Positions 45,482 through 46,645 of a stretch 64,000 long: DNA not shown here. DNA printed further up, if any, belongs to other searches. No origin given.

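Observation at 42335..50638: Locus of two TonB-dependent receptors, a RegB/RegA-type redox two-component system and two paralogous VPxP-CTERM secreted proteins: candidate novel surface metal-acquisition module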

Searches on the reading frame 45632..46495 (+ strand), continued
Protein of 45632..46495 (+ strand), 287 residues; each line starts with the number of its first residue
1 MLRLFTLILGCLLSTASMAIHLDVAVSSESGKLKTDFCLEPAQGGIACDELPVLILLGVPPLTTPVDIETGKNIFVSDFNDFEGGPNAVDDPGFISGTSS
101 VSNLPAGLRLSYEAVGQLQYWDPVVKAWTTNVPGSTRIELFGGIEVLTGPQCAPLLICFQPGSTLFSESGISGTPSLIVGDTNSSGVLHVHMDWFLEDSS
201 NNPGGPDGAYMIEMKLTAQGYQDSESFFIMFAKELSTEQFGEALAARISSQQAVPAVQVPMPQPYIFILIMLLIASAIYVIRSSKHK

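Call 40: search_protein_families(library=ncbifam, proteins=[P0043, P0046, P0049, P0051, P0054, P0072, P0100, P0154, P0039, P0023], max_evalue=1)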
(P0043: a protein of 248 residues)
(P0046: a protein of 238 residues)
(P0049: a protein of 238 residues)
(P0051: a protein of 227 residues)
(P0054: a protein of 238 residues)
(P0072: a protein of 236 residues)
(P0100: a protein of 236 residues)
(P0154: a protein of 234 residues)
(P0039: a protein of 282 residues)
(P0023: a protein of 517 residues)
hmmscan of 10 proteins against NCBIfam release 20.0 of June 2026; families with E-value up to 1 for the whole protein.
P0043 (248 aa): 14 families
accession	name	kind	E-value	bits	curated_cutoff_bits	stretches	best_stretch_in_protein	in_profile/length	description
NF038129.1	PEP_NF038129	equivalog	5.1e-09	36.3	65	1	199-233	160-194/194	NF038129 family PEP-CTERM protein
NF038126.1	PEP_CTERM_FxDxF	subfamily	2.8e-06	27.6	50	1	203-232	135-164/165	FxDxF family PEP-CTERM protein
NF038119.1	PEP_CTERM_MHFG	equivalog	6e-06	26.8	100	1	203-233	229-259/260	MHFG family PEP-CTERM protein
NF041538.1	PEP_EDSA_1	subfamily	8.2e-06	25.7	100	1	204-233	278-307/307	EDSAP-1 family PEP-CTERM protein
TIGR02595.1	PEP_CTERM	domain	9.3e-06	26.1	16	1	210-233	1-24/24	PEP-CTERM sorting domain-containing protein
NF038120.1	PEP_CTERM_QFxxD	subfamily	0.00012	22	80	1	206-232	189-214/215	NF038120 family PEP-CTERM protein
NF038124.1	PEP_CTERM_TLD_A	exception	0.00061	19.4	100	1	207-233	208-234/235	PEP_CTERM-anchored TLD domain-containing protein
NF035944.1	PEPxxWA-CTERM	domain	0.00073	19.4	35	1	210-226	1-17/24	PEPxxWA-CTERM sorting domain-containing protein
NF038125.1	PEP_CTERM_THxN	subfamily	0.0012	18.5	85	1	206-233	218-246/246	THxN family PEP-CTERM protein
NF038118.1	PEP_CTERM_CCXG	equivalog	0.002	17.8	90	1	206-233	172-199/199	CCXG family PEP-CTERM protein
NF033947.0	PEP-cistern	hypoth_equivalog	0.0024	17.6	60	1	207-232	170-195/195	cistern family PEP-CTERM protein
NF041927.1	Xrt_dep_XDP1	equivalog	0.015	15.3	125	1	209-233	218-242/242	exosortase-dependent surface protein XDP1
TIGR03901.2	MYXO-CTERM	domain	0.079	13.4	20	1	213-233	15-33/34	MYXO-CTERM sorting domain-containing protein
NF033554.9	floc_PepA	equivalog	0.16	11.8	80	1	208-233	235-260/261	flocculation-associated PEP-CTERM protein PepA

P0046 (238 aa): 7 families
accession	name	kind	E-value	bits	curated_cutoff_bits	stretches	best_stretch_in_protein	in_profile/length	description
NF038129.1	PEP_NF038129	equivalog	0.0025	17.7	65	1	208-237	165-194/194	NF038129 family PEP-CTERM protein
TIGR03370.1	VPLPA-CTERM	domain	0.024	14.7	25.35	1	214-238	1-25/25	VPLPA-CTERM sorting domain-containing protein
NF033554.9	floc_PepA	equivalog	0.036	13.9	80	1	118-238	149-259/261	flocculation-associated PEP-CTERM protein PepA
NF038126.1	PEP_CTERM_FxDxF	subfamily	0.09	13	50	1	210-237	138-165/165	FxDxF family PEP-CTERM protein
NF038124.1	PEP_CTERM_TLD_A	exception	0.091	12.3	100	1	211-238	208-235/235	PEP_CTERM-anchored TLD domain-containing protein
TIGR03901.2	MYXO-CTERM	domain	0.42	11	20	0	218-238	15-33/34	MYXO-CTERM sorting domain-containing protein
TIGR04143.1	VPxxxP_CTERM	domain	0.73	9.8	30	0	217-238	6-24/25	VPXXXP-CTERM sorting domain-containing protein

P0049 (238 aa): 12 families
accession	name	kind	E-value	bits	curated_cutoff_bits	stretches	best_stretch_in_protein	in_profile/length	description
NF038126.1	PEP_CTERM_FxDxF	subfamily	1.3e-12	48.3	50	1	198-232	131-165/165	FxDxF family PEP-CTERM protein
NF038129.1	PEP_NF038129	equivalog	4.2e-08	33.3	65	1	202-232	163-194/194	NF038129 family PEP-CTERM protein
NF035944.1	PEPxxWA-CTERM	domain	1.6e-07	31.1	35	1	209-232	1-24/24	PEPxxWA-CTERM sorting domain-containing protein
NF038119.1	PEP_CTERM_MHFG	equivalog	5e-07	30.3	100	1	202-233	229-260/260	MHFG family PEP-CTERM protein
NF038120.1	PEP_CTERM_QFxxD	subfamily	3.2e-05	23.9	80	1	199-232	182-215/215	NF038120 family PEP-CTERM protein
NF041538.1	PEP_EDSA_1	subfamily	3.6e-05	23.6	100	1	175-232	244-307/307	EDSAP-1 family PEP-CTERM protein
NF038118.1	PEP_CTERM_CCXG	equivalog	9.6e-05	22.1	90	1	200-232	166-199/199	CCXG family PEP-CTERM protein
TIGR02595.1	PEP_CTERM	domain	0.00014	22.5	16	1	209-232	1-22/24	PEP-CTERM sorting domain-containing protein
NF038124.1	PEP_CTERM_TLD_A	exception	0.00017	21.2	100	1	206-232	208-234/235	PEP_CTERM-anchored TLD domain-containing protein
NF033554.9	floc_PepA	equivalog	0.0012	18.7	80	1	202-232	230-258/261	flocculation-associated PEP-CTERM protein PepA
NF038125.1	PEP_CTERM_THxN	subfamily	0.013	15.1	85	1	199-233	214-245/246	THxN family PEP-CTERM protein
NF033947.0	PEP-cistern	hypoth_equivalog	0.061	13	60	1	205-231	169-195/195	cistern family PEP-CTERM protein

P0051 (227 aa): 7 families
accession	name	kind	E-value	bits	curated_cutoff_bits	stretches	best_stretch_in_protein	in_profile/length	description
TIGR03370.1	VPLPA-CTERM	domain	0.036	14.1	25.35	1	203-225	1-23/25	VPLPA-CTERM sorting domain-containing protein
NF041927.1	Xrt_dep_XDP1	equivalog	0.037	14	125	1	201-225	217-241/242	exosortase-dependent surface protein XDP1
NF041538.1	PEP_EDSA_1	subfamily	0.038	13.6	100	1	116-226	207-307/307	EDSAP-1 family PEP-CTERM protein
NF038125.1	PEP_CTERM_THxN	subfamily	0.16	11.5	85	1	194-226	213-246/246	THxN family PEP-CTERM protein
NF003698.1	PRK05309.1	equivalog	0.18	12.2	111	1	96-129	10-43/120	30S ribosomal protein S11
NF038129.1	PEP_NF038129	equivalog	0.2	11.4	65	1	196-226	167-194/194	NF038129 family PEP-CTERM protein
TIGR03632.1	uS11_bact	equivalog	0.23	11.9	154.5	1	97-129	10-42/117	30S ribosomal protein S11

P0054 (238 aa): 14 families
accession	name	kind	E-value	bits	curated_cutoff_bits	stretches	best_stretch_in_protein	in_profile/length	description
NF038129.1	PEP_NF038129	equivalog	4e-06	26.8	65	1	146-237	95-193/194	NF038129 family PEP-CTERM protein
TIGR02595.1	PEP_CTERM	domain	2.4e-05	24.9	16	1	214-238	1-24/24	PEP-CTERM sorting domain-containing protein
NF038120.1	PEP_CTERM_QFxxD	subfamily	2.4e-05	24.3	80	1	208-238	187-215/215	NF038120 family PEP-CTERM protein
NF041538.1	PEP_EDSA_1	subfamily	5.1e-05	23.1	100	1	96-237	161-307/307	EDSAP-1 family PEP-CTERM protein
NF038118.1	PEP_CTERM_CCXG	equivalog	0.0002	21.1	90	1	190-237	150-199/199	CCXG family PEP-CTERM protein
NF038124.1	PEP_CTERM_TLD_A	exception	0.0052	16.4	100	1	209-238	206-235/235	PEP_CTERM-anchored TLD domain-containing protein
NF033554.9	floc_PepA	equivalog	0.0072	16.2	80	1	92-238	125-260/261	flocculation-associated PEP-CTERM protein PepA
NF038119.1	PEP_CTERM_MHFG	equivalog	0.013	15.9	100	1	206-238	228-260/260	MHFG family PEP-CTERM protein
NF041528.1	strep_LAETG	domain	0.014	15.2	30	1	218-237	16-35/35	LAETG motif-containing sortase-dependent surface protein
NF038126.1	PEP_CTERM_FxDxF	subfamily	0.015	15.6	50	1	208-236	136-165/165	FxDxF family PEP-CTERM protein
NF041927.1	Xrt_dep_XDP1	equivalog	0.021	14.8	125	1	209-237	215-242/242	exosortase-dependent surface protein XDP1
NF058582.1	Microco_LAVTG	domain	0.023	14.8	27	1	218-237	15-34/34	LAVTG motif-containing sortase-dependent surface protein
NF033947.0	PEP-cistern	hypoth_equivalog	0.041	13.6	60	1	201-236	163-195/195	cistern family PEP-CTERM protein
NF058571.1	GVDTG_CTERM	domain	0.22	11.8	29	1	218-236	26-44/44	GVDTG sorting domain-containing protein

P0072 (236 aa): 9 families
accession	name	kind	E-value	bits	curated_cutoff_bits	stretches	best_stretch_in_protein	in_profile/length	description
TIGR02595.1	PEP_CTERM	domain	0.00019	22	16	1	212-234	1-23/24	PEP-CTERM sorting domain-containing protein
NF038129.1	PEP_NF038129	equivalog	0.00089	19.1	65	1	200-234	159-193/194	NF038129 family PEP-CTERM protein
NF038118.1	PEP_CTERM_CCXG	equivalog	0.0017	18.1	90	1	202-234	165-198/199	CCXG family PEP-CTERM protein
NF033554.9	floc_PepA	equivalog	0.011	15.6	80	1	115-234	131-259/261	flocculation-associated PEP-CTERM protein PepA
NF038124.1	PEP_CTERM_TLD_A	exception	0.012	15.2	100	1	208-234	207-233/235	PEP_CTERM-anchored TLD domain-containing protein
NF041538.1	PEP_EDSA_1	subfamily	0.012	15.2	100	1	190-233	262-305/307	EDSAP-1 family PEP-CTERM protein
NF038120.1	PEP_CTERM_QFxxD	subfamily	0.06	13.2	80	1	209-233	190-214/215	NF038120 family PEP-CTERM protein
NF038126.1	PEP_CTERM_FxDxF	subfamily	0.071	13.3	50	1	207-231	137-161/165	FxDxF family PEP-CTERM protein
NF038125.1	PEP_CTERM_THxN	subfamily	0.13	11.9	85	1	201-234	214-245/246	THxN family PEP-CTERM protein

P0100 (236 aa): 15 families
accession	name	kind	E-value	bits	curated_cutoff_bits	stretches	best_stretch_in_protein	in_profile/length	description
NF038126.1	PEP_CTERM_FxDxF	subfamily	6.6e-12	46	50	1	118-235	64-165/165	FxDxF family PEP-CTERM protein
NF035944.1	PEPxxWA-CTERM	domain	1.3e-07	31.4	35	1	212-235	1-24/24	PEPxxWA-CTERM sorting domain-containing protein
NF038129.1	PEP_NF038129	equivalog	2e-07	31.1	65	1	206-235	165-194/194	NF038129 family PEP-CTERM protein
NF038124.1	PEP_CTERM_TLD_A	exception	2e-06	27.6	100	1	208-235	208-234/235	PEP_CTERM-anchored TLD domain-containing protein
NF038119.1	PEP_CTERM_MHFG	equivalog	4.4e-06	27.2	100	1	205-235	229-259/260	MHFG family PEP-CTERM protein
NF041538.1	PEP_EDSA_1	subfamily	8.9e-06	25.6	100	1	204-235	275-307/307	EDSAP-1 family PEP-CTERM protein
NF038118.1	PEP_CTERM_CCXG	equivalog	2.2e-05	24.2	90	1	204-235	167-199/199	CCXG family PEP-CTERM protein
NF033554.9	floc_PepA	equivalog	2.4e-05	24.3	80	1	76-235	125-258/261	flocculation-associated PEP-CTERM protein PepA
TIGR02595.1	PEP_CTERM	domain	0.0002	21.9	16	1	212-235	1-22/24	PEP-CTERM sorting domain-containing protein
NF038120.1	PEP_CTERM_QFxxD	subfamily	0.00028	20.8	80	1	210-235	191-214/215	NF038120 family PEP-CTERM protein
NF038125.1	PEP_CTERM_THxN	subfamily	0.0009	18.9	85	1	206-235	216-244/246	THxN family PEP-CTERM protein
TIGR03901.2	MYXO-CTERM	domain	0.0032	17.8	20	1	219-235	15-32/34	MYXO-CTERM sorting domain-containing protein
NF041927.1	Xrt_dep_XDP1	equivalog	0.0088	16.1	125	1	210-235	217-242/242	exosortase-dependent surface protein XDP1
NF033947.0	PEP-cistern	hypoth_equivalog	0.044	13.5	60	1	208-234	169-195/195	cistern family PEP-CTERM protein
TIGR03989.1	Rxyl_3153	subfamily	0.098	11.9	440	1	22-54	35-63/370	NDMA-dependent alcohol dehydrogenase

P0154 (234 aa): 3 families
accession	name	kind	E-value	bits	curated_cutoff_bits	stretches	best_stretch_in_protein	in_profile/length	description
NF038129.1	PEP_NF038129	equivalog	0.036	13.9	65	1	205-232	166-193/194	NF038129 family PEP-CTERM protein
TIGR03370.1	VPLPA-CTERM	domain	0.75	9.9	25.35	0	210-233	1-24/25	VPLPA-CTERM sorting domain-containing protein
TIGR02276.1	beta_rpt_yvtn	repeat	0.82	9.7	27.85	0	107-117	10-20/42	beta-propeller repeat protein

P0039 (282 aa): 0 families

P0023 (517 aa): 2 families
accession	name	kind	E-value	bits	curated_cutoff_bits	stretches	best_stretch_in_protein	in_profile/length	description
NF051851.1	AtpSerPepEprS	equivalog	0.00013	20.1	1700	1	311-430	455-560/988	autotransporter serine peptidase EprS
TIGR04393.1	rpt_T5SS_PEPC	repeat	0.0068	16.4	23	1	312-352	10-49/49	T5SS/PEP-CTERM-associated repeat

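Call 74: search_protein_families(library=ncbifam, proteins=[L001:7474-9957:+, L003:7668-9965:+], max_evalue=0.00001)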
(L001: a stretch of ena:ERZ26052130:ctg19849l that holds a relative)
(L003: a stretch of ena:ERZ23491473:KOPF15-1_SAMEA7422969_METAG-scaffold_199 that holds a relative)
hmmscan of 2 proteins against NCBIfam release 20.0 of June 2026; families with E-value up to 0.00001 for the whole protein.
L001:7474-9957:+ (827 aa): 5 families
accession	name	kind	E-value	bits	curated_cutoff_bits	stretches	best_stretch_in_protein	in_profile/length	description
NF038289.1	Zn_piracy_ZnuD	exception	3.1e-103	346.7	950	1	160-827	54-685/685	zinc piracy TonB-dependent receptor ZnuD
TIGR01786.1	TonB-hemlactrns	subfamily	7.8e-29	100.5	323.75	2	504-827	394-719/719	TonB-dependent hemoglobin/transferrin/lactoferrin family receptor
TIGR01785.1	TonB-hemin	subfamily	3.4e-26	91.9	316.85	2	471-827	328-677/677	TonB-dependent heme/hemoglobin receptor family protein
TIGR01778.1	TonB-copper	equivalog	2.9e-09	36.2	472.45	0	553-648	377-471/637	TonB-dependent copper receptor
TIGR01783.1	TonB-siderophor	subfamily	3.5e-08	32.5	223.5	0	157-279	6-125/649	TonB-dependent siderophore receptor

L003:7668-9965:+ (765 aa): 7 families
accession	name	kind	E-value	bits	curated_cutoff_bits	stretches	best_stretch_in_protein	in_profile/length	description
NF038289.1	Zn_piracy_ZnuD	exception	5.1e-74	250.1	950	1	104-763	54-684/685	zinc piracy TonB-dependent receptor ZnuD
TIGR01785.1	TonB-hemin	subfamily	6.4e-24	84.4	316.85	2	432-764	356-677/677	TonB-dependent heme/hemoglobin receptor family protein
TIGR01786.1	TonB-hemlactrns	subfamily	3.5e-23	81.9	323.75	1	443-763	394-718/719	TonB-dependent hemoglobin/transferrin/lactoferrin family receptor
TIGR01782.1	TonB-Xanth-Caul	subfamily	5.7e-09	34.8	310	1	534-762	631-866/868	TonB-dependent receptor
TIGR01778.1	TonB-copper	equivalog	1.3e-08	34.1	472.45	0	512-584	399-469/637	TonB-dependent copper receptor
TIGR01779.1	TonB-B12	equivalog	1.5e-07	30.4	599.7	0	105-223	53-171/614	TonB-dependent vitamin B12 receptor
TIGR01783.1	TonB-siderophor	subfamily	1.1e-06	27.6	223.5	0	533-589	436-494/649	TonB-dependent siderophore receptor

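Call 86: search_protein_families(library=ncbifam, alignment_id=A1, max_evalue=1)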
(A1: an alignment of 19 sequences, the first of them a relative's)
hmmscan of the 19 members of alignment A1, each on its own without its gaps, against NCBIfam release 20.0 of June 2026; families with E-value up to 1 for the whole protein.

A. member 1, P0001 (287 aa): 0 families

B. families by the number of members that match (of 19 scanned): 12 families
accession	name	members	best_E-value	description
TIGR03370.1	VPLPA-CTERM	8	1.1e-05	VPLPA-CTERM sorting domain-containing protein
NF033554.9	floc_PepA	5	0.0065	flocculation-associated PEP-CTERM protein PepA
TIGR02595.1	PEP_CTERM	3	0.00011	PEP-CTERM sorting domain-containing protein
NF046088.1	anchor_EppA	3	0.0025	EPS-associated small membrane protein EppA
NF041538.1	PEP_EDSA_1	2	0.00049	EDSAP-1 family PEP-CTERM protein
NF038129.1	PEP_NF038129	2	0.0026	NF038129 family PEP-CTERM protein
NF041927.1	Xrt_dep_XDP1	2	0.12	exosortase-dependent surface protein XDP1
NF038120.1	PEP_CTERM_QFxxD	1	0.021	NF038120 family PEP-CTERM protein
NF038124.1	PEP_CTERM_TLD_A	1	0.041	PEP_CTERM-anchored TLD domain-containing protein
NF007454.0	PRK10019.1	1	0.044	nickel/cobalt efflux transporter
NF033947.0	PEP-cistern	1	0.16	cistern family PEP-CTERM protein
TIGR04174.1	IPTL_CTERM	1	0.28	IPTL-CTERM sorting domain-containing protein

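Call 93: find_encoding_contigs(protein=P0049, flank=8000, max_places=3)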
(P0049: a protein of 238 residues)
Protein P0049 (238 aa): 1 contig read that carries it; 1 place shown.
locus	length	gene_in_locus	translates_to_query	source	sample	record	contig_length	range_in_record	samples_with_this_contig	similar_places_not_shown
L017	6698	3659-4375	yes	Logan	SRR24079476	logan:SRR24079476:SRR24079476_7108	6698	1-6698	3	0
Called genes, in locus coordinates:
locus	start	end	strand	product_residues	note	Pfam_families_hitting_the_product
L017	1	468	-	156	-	?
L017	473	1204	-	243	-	PF03544:TonB_C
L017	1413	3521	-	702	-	PF07715:Plug, PF00593:TonB_dep_Rec_b-barrel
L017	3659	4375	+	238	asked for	PF07589:PEP_exosort_dom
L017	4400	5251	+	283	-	-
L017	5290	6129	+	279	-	-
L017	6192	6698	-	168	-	?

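Call 101: find_encoding_contigs(protein=P0046, flank=8000, max_places=4)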
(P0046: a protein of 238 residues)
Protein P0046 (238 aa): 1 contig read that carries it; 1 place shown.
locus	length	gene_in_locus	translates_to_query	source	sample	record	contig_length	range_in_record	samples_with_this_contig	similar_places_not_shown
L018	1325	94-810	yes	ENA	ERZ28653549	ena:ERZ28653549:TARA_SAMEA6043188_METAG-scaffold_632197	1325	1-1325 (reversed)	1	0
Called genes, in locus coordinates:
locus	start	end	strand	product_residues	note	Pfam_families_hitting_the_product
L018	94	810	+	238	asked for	-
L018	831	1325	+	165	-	?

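Call 106: list_cluster_members(proteins=[P0001, P0011, P0004, P0012, P0043, P0049, P0054, P0024])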
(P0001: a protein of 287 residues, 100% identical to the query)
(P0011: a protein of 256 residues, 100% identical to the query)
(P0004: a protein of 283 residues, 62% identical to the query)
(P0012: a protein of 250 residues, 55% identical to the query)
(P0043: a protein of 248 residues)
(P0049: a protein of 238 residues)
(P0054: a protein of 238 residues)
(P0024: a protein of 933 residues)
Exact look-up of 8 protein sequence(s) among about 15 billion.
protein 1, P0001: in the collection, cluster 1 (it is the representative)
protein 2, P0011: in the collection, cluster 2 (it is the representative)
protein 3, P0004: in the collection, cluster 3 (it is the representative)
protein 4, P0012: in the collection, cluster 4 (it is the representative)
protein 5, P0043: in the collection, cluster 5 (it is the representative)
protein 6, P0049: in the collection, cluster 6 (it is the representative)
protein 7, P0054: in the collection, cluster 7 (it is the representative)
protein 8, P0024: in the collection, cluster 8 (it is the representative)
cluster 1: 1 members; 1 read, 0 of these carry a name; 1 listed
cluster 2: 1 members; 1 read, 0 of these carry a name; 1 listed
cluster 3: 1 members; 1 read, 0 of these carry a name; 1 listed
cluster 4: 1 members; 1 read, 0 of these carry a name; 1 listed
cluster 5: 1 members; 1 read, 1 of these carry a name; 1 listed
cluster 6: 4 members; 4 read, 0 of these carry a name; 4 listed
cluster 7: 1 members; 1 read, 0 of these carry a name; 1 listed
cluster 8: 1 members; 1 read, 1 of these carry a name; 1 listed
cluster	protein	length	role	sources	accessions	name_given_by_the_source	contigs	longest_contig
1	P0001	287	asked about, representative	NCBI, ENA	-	-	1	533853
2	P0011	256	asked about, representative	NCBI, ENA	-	-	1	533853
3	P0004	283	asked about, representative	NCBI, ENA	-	-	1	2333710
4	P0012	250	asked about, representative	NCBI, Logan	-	-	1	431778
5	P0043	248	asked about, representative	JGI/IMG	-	hypothetical protein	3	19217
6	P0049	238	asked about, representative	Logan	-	-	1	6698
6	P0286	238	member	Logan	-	-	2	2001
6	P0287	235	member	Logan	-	-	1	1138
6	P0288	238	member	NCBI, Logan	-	-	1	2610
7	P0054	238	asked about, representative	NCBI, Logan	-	-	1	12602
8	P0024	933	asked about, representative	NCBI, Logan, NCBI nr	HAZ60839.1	MAG TPA: hypothetical protein DCY89_04610 [Gammaproteobacteria bacterium] | hypothetical protein [Gammaproteobacteria bacterium]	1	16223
